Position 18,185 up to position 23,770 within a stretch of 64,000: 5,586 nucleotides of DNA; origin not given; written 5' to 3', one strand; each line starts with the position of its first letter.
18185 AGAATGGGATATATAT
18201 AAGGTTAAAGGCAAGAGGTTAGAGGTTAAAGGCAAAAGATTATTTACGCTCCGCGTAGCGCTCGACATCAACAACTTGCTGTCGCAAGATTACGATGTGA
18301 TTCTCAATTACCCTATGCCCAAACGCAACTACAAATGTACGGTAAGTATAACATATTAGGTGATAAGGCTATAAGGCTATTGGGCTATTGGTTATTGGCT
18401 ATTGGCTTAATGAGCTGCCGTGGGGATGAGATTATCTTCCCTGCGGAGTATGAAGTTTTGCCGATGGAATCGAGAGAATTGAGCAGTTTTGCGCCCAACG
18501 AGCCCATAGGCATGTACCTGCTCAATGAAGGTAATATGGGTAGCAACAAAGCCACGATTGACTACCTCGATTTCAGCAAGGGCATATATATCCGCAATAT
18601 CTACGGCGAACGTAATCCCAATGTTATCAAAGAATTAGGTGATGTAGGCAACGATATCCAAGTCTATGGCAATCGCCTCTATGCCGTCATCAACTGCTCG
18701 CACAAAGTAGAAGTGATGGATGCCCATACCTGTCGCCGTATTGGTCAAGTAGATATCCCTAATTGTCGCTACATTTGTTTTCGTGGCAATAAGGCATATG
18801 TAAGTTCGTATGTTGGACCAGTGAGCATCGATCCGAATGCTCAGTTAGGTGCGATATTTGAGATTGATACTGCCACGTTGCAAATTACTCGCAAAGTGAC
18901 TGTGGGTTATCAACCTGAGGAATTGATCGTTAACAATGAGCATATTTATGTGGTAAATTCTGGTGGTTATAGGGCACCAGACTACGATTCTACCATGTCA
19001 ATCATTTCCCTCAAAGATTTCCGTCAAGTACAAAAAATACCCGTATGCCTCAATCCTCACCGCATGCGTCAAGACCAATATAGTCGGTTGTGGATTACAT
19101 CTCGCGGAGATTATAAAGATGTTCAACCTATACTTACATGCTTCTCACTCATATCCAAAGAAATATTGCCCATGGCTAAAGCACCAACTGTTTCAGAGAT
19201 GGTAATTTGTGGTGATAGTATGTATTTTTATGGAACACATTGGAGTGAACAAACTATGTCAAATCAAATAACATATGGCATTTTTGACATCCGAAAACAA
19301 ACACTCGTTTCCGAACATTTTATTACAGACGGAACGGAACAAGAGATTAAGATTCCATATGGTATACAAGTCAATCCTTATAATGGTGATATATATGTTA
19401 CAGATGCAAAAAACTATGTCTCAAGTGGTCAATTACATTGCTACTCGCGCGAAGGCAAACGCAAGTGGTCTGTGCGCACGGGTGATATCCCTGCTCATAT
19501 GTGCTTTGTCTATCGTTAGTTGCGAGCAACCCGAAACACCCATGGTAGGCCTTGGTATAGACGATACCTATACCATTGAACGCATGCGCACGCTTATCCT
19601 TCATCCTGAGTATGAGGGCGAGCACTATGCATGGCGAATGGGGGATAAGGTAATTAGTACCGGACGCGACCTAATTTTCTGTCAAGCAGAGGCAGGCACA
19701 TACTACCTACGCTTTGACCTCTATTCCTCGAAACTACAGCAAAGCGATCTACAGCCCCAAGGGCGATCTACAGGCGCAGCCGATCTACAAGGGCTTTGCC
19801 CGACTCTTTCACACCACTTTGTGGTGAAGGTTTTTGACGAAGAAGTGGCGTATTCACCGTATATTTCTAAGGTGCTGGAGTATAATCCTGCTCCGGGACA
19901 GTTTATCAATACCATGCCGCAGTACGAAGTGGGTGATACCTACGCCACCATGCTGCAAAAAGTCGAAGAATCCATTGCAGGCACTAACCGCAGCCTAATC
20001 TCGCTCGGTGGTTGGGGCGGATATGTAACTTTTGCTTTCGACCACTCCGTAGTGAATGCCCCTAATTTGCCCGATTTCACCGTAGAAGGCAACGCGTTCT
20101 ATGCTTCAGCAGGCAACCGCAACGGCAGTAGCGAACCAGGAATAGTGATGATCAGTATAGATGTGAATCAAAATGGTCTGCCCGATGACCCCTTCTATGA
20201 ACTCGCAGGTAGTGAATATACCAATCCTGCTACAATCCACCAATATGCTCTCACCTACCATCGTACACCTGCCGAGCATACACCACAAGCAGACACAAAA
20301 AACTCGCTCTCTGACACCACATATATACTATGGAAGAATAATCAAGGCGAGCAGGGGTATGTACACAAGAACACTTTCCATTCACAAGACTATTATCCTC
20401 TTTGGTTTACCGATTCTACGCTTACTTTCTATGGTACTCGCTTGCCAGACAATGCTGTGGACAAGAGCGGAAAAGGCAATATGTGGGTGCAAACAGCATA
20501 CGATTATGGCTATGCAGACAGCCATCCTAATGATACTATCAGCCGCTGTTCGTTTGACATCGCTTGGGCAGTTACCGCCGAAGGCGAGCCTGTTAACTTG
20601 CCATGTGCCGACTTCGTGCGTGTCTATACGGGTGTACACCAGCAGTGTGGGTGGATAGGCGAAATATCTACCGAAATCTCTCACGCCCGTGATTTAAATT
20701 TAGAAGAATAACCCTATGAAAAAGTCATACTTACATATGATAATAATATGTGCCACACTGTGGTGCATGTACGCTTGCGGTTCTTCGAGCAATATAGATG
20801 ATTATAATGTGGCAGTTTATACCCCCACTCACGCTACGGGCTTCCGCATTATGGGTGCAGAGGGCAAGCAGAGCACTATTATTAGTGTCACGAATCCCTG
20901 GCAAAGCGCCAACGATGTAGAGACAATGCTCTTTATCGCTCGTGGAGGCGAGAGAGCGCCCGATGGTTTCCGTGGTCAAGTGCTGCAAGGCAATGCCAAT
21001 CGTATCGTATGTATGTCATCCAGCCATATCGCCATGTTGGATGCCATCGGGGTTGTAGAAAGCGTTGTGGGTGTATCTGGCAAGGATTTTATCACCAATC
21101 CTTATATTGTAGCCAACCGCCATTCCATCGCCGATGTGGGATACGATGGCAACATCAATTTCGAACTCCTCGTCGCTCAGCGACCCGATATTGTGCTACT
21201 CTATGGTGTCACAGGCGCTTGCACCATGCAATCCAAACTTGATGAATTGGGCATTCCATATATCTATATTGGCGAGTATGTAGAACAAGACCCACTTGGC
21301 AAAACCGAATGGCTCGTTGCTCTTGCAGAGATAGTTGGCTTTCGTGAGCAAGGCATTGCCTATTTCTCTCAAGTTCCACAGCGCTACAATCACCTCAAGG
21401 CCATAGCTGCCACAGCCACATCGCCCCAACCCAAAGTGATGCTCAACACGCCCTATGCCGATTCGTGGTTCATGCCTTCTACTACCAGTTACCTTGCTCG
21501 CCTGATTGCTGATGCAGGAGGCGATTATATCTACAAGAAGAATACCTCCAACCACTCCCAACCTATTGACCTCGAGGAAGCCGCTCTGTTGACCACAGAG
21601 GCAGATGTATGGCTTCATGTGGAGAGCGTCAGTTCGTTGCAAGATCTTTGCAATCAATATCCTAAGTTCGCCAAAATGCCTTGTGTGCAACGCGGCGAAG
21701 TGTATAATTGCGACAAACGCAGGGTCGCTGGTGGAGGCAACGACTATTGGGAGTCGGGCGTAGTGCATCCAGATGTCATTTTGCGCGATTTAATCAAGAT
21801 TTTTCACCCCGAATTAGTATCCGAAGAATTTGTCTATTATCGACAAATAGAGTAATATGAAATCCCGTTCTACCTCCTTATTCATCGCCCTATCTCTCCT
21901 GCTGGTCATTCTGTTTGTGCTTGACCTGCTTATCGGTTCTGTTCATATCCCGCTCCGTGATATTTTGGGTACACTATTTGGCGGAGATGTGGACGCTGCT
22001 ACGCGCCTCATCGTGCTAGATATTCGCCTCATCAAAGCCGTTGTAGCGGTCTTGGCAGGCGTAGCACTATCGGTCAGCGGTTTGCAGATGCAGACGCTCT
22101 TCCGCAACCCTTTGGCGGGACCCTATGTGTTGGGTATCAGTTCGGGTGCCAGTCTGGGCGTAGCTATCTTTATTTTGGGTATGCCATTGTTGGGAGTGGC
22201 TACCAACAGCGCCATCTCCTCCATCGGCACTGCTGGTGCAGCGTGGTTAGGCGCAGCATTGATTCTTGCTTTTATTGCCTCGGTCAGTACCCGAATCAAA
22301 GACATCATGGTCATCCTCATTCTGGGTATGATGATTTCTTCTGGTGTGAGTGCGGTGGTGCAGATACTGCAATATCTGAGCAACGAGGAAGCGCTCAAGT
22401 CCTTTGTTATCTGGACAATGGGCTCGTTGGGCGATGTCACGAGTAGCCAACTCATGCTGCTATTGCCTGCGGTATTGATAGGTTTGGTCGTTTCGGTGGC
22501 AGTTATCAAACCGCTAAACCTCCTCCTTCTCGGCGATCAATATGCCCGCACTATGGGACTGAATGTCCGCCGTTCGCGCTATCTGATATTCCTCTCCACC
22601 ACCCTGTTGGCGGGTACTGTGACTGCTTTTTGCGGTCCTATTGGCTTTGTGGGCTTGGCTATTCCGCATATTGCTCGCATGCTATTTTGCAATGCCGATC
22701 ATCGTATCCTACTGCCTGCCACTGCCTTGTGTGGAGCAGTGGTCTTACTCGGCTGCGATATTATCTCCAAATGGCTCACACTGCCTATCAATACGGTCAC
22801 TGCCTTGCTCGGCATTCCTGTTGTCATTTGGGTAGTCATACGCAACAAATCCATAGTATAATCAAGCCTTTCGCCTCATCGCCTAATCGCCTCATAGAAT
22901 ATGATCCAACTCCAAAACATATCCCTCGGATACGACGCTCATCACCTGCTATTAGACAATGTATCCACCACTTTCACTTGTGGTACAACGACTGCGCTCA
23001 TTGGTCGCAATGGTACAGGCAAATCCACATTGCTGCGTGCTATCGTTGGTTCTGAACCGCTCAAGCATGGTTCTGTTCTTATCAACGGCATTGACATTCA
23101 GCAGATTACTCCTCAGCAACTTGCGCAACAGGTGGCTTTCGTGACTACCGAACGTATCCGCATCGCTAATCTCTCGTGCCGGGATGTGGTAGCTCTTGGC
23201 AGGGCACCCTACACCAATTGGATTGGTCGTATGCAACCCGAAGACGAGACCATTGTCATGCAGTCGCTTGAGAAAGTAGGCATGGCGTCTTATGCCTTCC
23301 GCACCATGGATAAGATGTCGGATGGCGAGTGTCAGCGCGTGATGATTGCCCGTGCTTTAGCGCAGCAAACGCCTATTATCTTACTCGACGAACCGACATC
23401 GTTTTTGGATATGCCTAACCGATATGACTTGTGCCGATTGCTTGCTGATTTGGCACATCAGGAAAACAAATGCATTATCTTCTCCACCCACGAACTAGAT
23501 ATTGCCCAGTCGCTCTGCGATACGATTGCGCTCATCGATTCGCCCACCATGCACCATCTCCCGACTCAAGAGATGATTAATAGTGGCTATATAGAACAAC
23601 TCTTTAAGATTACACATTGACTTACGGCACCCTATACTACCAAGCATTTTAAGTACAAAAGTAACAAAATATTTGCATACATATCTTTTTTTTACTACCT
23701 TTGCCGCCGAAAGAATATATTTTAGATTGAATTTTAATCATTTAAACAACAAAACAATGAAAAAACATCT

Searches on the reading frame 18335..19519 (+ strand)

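Call 70: search_protein_families(library=pfam, max_evalue=0.00001, proteins=[window:18335-19519:+])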
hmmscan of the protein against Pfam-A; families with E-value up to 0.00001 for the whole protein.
window:18335-19519:+ (394 aa): 1 family
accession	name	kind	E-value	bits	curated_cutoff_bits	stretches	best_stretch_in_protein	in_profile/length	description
PF16819.11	DUF5074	-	9.1e-16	58.3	27.2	1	59-371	2-328/353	Domain of unknown function (DUF5074)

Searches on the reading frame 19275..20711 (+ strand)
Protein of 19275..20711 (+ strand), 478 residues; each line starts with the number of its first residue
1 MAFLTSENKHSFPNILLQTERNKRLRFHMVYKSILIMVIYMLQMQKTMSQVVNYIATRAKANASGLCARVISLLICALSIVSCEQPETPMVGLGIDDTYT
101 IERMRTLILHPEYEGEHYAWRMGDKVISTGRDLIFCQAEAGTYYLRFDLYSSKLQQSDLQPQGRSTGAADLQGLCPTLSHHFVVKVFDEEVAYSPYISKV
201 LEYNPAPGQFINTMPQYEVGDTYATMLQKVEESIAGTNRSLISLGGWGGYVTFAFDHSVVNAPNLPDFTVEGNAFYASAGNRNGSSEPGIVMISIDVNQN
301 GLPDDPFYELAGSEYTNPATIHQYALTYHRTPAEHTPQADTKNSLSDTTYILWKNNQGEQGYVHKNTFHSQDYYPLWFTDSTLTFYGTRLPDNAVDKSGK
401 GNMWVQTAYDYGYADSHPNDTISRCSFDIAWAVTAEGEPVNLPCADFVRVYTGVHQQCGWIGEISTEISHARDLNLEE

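Call 70: search_protein_families(library=pfam, max_evalue=0.00001, proteins=[window:19275-20711:+])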
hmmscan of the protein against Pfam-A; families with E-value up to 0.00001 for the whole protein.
window:19275-20711:+ (478 aa): 1 family
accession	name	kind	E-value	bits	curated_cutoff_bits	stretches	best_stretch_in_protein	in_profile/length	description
PF16820.11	PKD_3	-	1.7e-07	31.4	26.3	1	97-148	11-65/68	PKD-like domain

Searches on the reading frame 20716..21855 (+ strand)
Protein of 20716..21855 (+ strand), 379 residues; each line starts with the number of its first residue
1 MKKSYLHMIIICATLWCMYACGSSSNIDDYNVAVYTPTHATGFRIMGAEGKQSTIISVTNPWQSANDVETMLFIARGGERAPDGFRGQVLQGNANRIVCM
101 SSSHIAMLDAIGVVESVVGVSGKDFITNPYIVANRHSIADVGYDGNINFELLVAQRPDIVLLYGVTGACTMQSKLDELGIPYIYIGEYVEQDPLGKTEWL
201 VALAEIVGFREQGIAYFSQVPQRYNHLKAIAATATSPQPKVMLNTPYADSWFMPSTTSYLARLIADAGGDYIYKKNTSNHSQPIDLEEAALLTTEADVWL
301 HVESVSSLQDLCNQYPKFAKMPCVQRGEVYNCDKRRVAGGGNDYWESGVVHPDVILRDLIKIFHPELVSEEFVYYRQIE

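Call 70: search_protein_families(library=pfam, max_evalue=0.00001, proteins=[window:20716-21855:+])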
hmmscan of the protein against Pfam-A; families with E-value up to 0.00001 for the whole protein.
window:20716-21855:+ (379 aa): 1 family
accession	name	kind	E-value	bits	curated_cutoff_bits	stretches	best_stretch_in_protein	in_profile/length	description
PF01497.23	Peripla_BP_2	-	6.7e-24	85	27.5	1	97-335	1-234/235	Periplasmic binding protein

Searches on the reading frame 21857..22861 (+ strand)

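Call 70: search_protein_families(library=pfam, max_evalue=0.00001, proteins=[window:21857-22861:+])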
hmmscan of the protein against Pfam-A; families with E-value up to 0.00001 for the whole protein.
window:21857-22861:+ (334 aa): 1 family
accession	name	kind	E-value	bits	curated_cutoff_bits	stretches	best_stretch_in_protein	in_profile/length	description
PF01032.23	FecCD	-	4.3e-79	266.2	26.5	1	15-329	1-311/311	FecCD transport family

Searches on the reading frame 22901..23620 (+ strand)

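Call 70: search_protein_families(library=pfam, max_evalue=0.00001, proteins=[window:22901-23620:+])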
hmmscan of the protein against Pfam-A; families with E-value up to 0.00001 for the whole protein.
window:22901-23620:+ (239 aa): 4 families
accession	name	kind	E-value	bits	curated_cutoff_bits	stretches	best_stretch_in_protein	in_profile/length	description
PF00005.33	ABC_tran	-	2.7e-30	106.2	25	1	18-167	1-137/137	ABC transporter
PF13304.12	AAA_21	-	4.2e-11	43.9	27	0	31-49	2-20/304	AAA domain, putative AbiEii toxin, Type IV TA system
PF02463.25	SMC_N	-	4.7e-08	33.2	40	1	29-198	25-198/220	RecF/RecN/SMC N terminal domain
PF13175.12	AAA_15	-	2.7e-06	27.7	32.1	0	30-48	25-43/374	AAA ATPase domain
